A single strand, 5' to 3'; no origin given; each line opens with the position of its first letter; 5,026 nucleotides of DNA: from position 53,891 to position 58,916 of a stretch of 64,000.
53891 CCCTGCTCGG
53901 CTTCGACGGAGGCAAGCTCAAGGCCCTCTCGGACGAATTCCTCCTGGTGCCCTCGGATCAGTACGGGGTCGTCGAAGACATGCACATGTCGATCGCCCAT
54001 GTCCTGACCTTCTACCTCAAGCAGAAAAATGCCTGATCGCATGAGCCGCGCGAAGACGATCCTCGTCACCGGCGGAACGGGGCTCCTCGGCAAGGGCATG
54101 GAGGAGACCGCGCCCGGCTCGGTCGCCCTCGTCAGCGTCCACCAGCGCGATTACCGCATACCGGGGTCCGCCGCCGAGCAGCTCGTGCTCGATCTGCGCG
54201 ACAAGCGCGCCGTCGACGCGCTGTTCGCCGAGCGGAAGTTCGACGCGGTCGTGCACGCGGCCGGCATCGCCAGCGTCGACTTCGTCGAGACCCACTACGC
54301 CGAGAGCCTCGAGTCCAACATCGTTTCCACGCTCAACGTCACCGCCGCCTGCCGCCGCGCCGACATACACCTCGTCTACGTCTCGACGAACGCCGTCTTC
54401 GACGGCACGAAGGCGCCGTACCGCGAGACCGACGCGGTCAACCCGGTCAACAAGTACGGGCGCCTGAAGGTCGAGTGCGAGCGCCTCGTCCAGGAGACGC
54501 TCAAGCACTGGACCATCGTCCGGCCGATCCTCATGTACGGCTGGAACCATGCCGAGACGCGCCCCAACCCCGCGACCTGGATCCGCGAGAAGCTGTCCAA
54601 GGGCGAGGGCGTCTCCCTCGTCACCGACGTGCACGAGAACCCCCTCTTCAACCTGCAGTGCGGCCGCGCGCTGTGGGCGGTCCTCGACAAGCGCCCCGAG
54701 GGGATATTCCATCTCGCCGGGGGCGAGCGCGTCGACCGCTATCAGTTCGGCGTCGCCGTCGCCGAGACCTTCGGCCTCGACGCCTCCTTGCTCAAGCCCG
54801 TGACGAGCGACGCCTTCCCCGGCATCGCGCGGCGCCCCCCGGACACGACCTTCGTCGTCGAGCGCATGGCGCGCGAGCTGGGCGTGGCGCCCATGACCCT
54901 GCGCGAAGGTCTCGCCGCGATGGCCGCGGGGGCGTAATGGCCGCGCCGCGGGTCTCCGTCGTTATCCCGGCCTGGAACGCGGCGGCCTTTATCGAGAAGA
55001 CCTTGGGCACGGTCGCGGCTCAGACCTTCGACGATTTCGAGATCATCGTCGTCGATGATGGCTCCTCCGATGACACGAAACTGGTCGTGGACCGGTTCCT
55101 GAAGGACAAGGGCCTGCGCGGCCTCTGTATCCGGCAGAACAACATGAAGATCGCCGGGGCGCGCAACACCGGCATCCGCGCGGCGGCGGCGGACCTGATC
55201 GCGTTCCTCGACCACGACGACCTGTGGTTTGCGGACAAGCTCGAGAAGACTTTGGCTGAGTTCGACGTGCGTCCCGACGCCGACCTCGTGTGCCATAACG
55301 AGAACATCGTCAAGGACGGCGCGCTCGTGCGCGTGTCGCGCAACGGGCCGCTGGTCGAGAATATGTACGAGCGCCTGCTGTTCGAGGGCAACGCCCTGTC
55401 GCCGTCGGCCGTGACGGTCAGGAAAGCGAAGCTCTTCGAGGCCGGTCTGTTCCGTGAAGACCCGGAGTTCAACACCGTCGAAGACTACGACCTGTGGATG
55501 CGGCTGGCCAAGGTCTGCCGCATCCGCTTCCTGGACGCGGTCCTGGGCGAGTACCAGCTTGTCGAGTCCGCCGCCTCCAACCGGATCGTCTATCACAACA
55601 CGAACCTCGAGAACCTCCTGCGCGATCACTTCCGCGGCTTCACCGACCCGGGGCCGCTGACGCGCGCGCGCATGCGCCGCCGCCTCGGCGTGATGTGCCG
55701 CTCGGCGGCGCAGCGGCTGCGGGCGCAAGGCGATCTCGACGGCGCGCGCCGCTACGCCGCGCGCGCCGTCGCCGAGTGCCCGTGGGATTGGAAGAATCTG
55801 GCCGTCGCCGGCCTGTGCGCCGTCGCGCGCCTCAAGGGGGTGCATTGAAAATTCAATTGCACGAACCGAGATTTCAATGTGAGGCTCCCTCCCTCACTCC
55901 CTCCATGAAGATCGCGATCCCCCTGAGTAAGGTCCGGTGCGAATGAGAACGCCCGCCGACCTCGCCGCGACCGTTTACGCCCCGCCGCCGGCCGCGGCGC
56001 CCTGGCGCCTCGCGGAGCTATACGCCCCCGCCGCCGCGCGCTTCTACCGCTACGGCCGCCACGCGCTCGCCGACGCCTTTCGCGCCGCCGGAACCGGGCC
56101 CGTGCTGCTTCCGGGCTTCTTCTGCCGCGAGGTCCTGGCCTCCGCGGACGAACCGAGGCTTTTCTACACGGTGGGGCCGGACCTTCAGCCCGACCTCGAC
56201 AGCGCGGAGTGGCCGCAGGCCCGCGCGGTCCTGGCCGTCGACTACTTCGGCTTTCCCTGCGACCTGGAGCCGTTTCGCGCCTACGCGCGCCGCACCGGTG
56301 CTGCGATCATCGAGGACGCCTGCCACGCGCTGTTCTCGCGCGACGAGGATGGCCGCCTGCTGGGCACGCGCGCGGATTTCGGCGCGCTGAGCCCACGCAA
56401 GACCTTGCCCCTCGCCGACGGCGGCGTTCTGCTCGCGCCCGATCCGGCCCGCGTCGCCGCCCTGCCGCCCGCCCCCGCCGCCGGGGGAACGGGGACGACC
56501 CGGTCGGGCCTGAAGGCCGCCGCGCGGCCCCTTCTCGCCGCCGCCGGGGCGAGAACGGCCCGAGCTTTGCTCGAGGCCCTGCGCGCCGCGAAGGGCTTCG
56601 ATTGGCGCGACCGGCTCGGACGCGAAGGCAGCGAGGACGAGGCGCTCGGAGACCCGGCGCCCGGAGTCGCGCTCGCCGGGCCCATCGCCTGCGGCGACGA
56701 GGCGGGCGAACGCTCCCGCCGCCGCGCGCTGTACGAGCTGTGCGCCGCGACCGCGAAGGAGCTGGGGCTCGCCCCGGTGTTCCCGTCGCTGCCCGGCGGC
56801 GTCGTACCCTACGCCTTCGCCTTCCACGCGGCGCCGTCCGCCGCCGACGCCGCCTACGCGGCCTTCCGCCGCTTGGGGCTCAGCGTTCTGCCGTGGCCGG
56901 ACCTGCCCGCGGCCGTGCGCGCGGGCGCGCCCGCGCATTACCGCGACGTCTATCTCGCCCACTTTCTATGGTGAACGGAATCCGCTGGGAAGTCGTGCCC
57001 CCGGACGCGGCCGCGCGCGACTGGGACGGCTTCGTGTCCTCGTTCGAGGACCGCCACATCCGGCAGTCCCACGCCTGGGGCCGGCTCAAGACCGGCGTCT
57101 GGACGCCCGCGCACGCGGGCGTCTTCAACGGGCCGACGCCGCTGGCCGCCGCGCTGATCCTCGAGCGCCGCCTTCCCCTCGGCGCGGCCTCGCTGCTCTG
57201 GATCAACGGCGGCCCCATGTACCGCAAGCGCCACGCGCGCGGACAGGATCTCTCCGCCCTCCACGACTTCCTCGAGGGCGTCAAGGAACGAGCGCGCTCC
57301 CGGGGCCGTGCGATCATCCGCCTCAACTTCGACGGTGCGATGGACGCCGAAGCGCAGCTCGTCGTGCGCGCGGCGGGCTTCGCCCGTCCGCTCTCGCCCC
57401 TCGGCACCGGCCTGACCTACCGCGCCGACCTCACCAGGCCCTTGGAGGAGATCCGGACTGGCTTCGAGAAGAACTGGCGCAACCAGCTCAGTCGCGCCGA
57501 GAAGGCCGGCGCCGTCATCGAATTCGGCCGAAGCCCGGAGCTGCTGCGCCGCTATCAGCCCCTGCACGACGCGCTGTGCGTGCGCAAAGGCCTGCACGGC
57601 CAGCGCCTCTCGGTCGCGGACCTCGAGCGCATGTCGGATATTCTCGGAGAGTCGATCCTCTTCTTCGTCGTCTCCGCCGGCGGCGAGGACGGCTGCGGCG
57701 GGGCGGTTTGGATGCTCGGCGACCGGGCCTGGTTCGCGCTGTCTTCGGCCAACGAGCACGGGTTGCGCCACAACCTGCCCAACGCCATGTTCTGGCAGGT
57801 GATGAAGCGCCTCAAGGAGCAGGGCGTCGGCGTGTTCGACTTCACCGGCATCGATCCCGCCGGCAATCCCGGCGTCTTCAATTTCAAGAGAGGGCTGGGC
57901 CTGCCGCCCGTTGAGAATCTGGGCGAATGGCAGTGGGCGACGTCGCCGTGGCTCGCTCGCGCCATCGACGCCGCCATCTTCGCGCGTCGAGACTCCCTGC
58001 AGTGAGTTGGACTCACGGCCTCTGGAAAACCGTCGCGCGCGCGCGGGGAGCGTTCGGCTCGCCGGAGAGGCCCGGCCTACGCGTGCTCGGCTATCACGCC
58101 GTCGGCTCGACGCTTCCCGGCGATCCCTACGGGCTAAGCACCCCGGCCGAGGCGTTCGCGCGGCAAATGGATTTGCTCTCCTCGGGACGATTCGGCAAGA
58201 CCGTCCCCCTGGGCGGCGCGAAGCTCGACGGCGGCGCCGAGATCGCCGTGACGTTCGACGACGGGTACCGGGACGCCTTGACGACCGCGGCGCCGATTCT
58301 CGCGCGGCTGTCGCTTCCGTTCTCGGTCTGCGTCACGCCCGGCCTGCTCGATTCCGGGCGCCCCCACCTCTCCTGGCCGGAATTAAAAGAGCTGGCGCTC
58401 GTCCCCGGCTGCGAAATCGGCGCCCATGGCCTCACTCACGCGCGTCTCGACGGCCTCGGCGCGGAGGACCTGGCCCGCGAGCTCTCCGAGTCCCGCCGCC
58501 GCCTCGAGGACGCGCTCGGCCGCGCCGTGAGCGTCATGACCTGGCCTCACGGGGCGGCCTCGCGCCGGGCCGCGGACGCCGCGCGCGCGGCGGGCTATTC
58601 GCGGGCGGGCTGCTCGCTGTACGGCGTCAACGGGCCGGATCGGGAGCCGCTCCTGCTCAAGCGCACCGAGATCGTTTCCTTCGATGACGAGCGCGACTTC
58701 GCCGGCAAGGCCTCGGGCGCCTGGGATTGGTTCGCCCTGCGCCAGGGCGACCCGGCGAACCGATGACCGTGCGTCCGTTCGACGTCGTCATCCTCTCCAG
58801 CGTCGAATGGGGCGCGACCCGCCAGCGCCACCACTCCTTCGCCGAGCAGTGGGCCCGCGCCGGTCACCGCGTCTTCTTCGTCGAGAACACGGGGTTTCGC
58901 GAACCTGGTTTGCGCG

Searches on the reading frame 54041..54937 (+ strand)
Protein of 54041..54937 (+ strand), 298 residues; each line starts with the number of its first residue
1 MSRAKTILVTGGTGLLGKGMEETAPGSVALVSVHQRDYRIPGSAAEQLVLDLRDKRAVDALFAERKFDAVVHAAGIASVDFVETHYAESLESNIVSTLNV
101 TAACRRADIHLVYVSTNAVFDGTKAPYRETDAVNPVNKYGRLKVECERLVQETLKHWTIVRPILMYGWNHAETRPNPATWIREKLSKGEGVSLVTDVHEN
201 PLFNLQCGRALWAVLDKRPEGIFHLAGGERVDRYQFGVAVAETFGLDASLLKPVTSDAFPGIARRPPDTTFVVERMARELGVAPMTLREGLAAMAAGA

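Call 22: search_protein_families(library=pfam, proteins=[window:54041-54937:+], max_evalue=0.001)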
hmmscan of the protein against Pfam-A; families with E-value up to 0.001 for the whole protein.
window:54041-54937:+ (298 aa): 7 families
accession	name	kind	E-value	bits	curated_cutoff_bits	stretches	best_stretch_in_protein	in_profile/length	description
PF04321.23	RmlD_sub_bind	-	5.6e-53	180.3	27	1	6-295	2-282/287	RmlD substrate binding domain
PF01370.27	Epimerase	-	6.6e-25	88.3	20.9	1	7-195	1-203/240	NAD dependent epimerase/dehydratase family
PF02719.21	Polysacc_synt_2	-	1.5e-11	44.5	20.2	1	8-154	2-153/293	Polysaccharide biosynthesis protein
PF16363.11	GDP_Man_Dehyd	-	2.7e-11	44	27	1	49-157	58-171/332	GDP-mannose 4,6 dehydratase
PF07993.18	NAD_binding_4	-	2.8e-07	30.4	20.1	1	65-167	87-209/258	Male sterility protein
PF13460.12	NAD_binding_10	-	2.7e-06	27.8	27.2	1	40-163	32-144/184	NAD(P)H-binding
PF01073.25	3Beta_HSD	-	1.6e-05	24.5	22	1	47-152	49-159/280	3-beta hydroxysteroid dehydrogenase/isomerase family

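Call 25: search_protein_families(library=ncbifam, proteins=[window:54041-54937:+], max_evalue=0.00001)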
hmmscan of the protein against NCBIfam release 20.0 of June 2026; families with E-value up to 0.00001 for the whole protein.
window:54041-54937:+ (298 aa): 12 families
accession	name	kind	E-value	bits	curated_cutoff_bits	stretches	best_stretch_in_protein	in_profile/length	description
TIGR01214.1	rmlD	equivalog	1.2e-47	162.4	224.05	1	6-294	1-281/285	dTDP-4-dehydrorhamnose reductase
TIGR01179.1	galE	equivalog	4.2e-17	62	262.3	1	47-157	51-166/332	UDP-glucose 4-epimerase GalE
NF007440.0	PRK09987.1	equivalog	3.1e-15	56.3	308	1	49-283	37-278/299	dTDP-4-dehydrorhamnose reductase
TIGR02197.1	heptose_epim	equivalog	6.9e-12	45.2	274.6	1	7-154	1-153/316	ADP-glyceromanno-heptose 6-epimerase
NF007956.0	PRK10675.1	subfamily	6.1e-11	42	394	1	32-155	39-165/338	UDP-glucose 4-epimerase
TIGR01181.1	dTDP_gluc_dehyt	equivalog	6.2e-11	41.9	365.1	1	49-291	56-304/321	dTDP-glucose 4,6-dehydratase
NF042422.1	oxyalk_red_OleD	equivalog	7.5e-11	42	580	1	7-132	3-126/329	2-alkyl-3-oxoalkanoate reductase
NF043036.1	ErythonDh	equivalog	2.6e-09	36.8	325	1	7-152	3-162/321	D-erythronate dehydrogenase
NF042423.1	oxyalk_red_Shew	equivalog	8.3e-09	34.9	580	1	3-171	7-180/331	2-alkyl-3-oxoalkanoate reductase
TIGR03589.1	PseB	equivalog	2.4e-08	33.3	407.75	1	3-149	3-145/324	UDP-N-acetylglucosamine 4,6-dehydratase (inverting)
TIGR04180.1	EDH_00030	hypoth_equivalog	2.4e-07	30.1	475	1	48-168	54-178/297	NAD-dependent 4,6-dehydratase LegB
NF005893.0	PRK07856.1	equivalog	6.4e-06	25.6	255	1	4-105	9-114/255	SDR family oxidoreductase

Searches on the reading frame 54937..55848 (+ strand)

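Call 22: search_protein_families(library=pfam, proteins=[window:54937-55848:+], max_evalue=0.001)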
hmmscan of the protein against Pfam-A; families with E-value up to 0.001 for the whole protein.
window:54937-55848:+ (303 aa): 4 families
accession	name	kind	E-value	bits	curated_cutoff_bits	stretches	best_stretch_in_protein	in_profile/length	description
PF00535.33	Glycos_transf_2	-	9.7e-30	104.1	23.3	1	7-126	1-121/168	Glycosyl transferase family 2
PF10111.15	Glyco_tranf_2_2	-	9.6e-18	65.1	27.3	1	7-195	1-204/276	Glycosyltransferase like family 2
PF13641.12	Glyco_tranf_2_3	-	4.1e-12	47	27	1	4-192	1-196/230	Glycosyltransferase like family 2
PF13428.12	TPR_14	-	0.00013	22.8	23.5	0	257-285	7-35/44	Tetratricopeptide repeat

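Call 25: search_protein_families(library=ncbifam, proteins=[window:54937-55848:+], max_evalue=0.00001)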
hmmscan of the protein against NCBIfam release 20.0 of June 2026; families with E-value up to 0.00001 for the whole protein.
window:54937-55848:+ (303 aa): 17 families
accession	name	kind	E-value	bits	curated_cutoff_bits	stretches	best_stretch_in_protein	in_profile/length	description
NF047683.1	TeichurnBiosyTuaG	equivalog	5.5e-28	98.3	400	1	3-215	5-212/252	teichuronic acid biosynthesis protein TuaG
NF041875.1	EPS_EpsD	equivalog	8.5e-22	78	370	1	6-200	1-200/325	exopolysaccharide biosynthesis glycosyltransferase EpsD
NF007482.0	PRK10073.1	equivalog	1e-20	74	423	1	3-125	5-126/334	glycosyltransferase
NF053739.1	GlytfEpsEBac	equivalog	6.4e-19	68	450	1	4-192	1-187/265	glycosyltransferase EpsE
TIGR03965.1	mycofact_glyco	equivalog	2.6e-16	59.6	280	1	4-115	74-184/467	mycofactocin biosynthesis glycosyltransferase MftF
TIGR03937.1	PgaC_IcaA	equivalog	8.8e-16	57.8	422.3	1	3-124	44-165/407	poly-beta-1,6-N-acetyl-D-glucosamine synthase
NF050050.1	ProtGlycPglI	equivalog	3.5e-15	56.2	500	1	4-109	2-108/306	GalNAc(5)-diNAcBac-PP-undecaprenol beta-1,3-glucosyltransferase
TIGR04283.1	glyco_like_mftF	equivalog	6.4e-14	52.1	182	1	6-201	1-180/221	TIGR04283 family arsenosugar biosynthesis glycosyltransferase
TIGR04017.1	WcaA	equivalog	8.5e-13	48.5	495.75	1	3-191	4-189/279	colanic acid biosynthesis glycosyltransferase WcaA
NF007453.0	PRK10018.1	equivalog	3.8e-12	46.4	382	1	3-191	5-190/280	colanic acid biosynthesis glycosyltransferase WcaA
NF041394.1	GtaseAglG_Halo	equivalog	5.2e-11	42.4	440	1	5-104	2-102/304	glucosyl-dolichyl phosphate glucuronosyltransferase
NF038302.1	EPS_HpsE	equivalog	1.1e-10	41.1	300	1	6-97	3-99/307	hormogonium polysaccharide biosynthesis glycosyltransferase HpsE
NF038299.1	EPS_HpsN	equivalog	1.3e-10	40.7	425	1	4-111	1-108/317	hormogonium polysaccharide biosynthesis glycosyltransferase HpsN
TIGR04242.1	nodulat_NodC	equivalog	6e-08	32.1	550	1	3-105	47-152/395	chitooligosaccharide synthase NodC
TIGR03469.1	HpnB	hypoth_equivalog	1.8e-07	30.5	379.25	1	3-53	43-94/386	hopene-associated glycosyltransferase HpnB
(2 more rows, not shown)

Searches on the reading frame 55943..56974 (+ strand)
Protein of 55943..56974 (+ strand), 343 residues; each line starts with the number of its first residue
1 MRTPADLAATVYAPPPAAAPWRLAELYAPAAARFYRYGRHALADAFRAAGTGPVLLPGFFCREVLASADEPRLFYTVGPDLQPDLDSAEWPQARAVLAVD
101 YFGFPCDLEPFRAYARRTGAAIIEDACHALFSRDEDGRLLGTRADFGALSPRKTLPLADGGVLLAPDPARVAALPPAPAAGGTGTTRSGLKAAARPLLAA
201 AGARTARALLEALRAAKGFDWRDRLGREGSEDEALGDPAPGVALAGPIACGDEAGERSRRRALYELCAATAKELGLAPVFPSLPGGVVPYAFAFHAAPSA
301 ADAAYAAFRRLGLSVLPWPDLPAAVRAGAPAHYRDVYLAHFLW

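Call 22: search_protein_families(library=pfam, proteins=[window:55943-56974:+], max_evalue=0.001)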
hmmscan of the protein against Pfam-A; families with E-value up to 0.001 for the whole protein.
window:55943-56974:+ (343 aa): 1 family
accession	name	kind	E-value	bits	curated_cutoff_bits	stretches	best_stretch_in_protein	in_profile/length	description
PF01041.23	DegT_DnrJ_EryC1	-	6.5e-14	52.4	19.8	1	91-170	111-191/360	DegT/DnrJ/EryC1/StrS aminotransferase family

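Call 25: search_protein_families(library=ncbifam, proteins=[window:55943-56974:+], max_evalue=0.00001)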
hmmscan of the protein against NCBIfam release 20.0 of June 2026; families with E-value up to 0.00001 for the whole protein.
window:55943-56974:+ (343 aa): 6 families
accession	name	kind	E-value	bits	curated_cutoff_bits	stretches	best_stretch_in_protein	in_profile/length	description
TIGR03588.1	PseC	equivalog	3.7e-10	39.3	423.5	1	81-169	111-202/380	UDP-4-amino-4,6-dideoxy-N-acetyl-beta-L-altrosamine transaminase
NF008687.0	PRK11706.1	equivalog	1.1e-08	34.3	375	1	90-169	117-197/375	dTDP-4-amino-4,6-dideoxygalactose transaminase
NF008658.2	PRK11658.1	equivalog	2e-07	30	631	1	86-167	115-196/379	UDP-4-amino-4-deoxy-L-arabinose aminotransferase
TIGR04181.1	NHT_00031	hypoth_equivalog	4.3e-06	25.8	420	1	93-169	135-212/359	LegC family aminotransferase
NF011936.0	PRK15407.1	equivalog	5.7e-06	25.3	423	1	85-167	154-237/440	lipopolysaccharide biosynthesis protein RfbH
TIGR02379.1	ECA_wecE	subfamily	7.1e-06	25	434.85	1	86-165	113-194/376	dTDP-4-amino-4,6-dideoxy-D-glucose transaminase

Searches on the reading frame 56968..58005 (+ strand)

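Call 22: search_protein_families(library=pfam, proteins=[window:56968-58005:+], max_evalue=0.001)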
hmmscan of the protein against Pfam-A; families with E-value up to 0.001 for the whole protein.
window:56968-58005:+ (345 aa): 2 families
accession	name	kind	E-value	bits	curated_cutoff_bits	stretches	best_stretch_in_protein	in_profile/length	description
PF02388.22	FemAB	-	1.2e-11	44.6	24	1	258-335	323-403/406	FemAB family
PF13480.13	Acetyltransf_6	-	2.3e-07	31.5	22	1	168-307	5-142/143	Acetyltransferase (GNAT) domain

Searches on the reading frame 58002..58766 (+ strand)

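Call 22: search_protein_families(library=pfam, proteins=[window:58002-58766:+], max_evalue=0.001)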
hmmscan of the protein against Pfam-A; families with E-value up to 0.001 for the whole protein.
window:58002-58766:+ (254 aa): 1 family
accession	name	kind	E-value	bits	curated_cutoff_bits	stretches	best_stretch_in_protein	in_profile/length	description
PF01522.26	Polysacc_deac_1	-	1.1e-19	71.1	23.1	1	80-200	8-122/124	Polysaccharide deacetylase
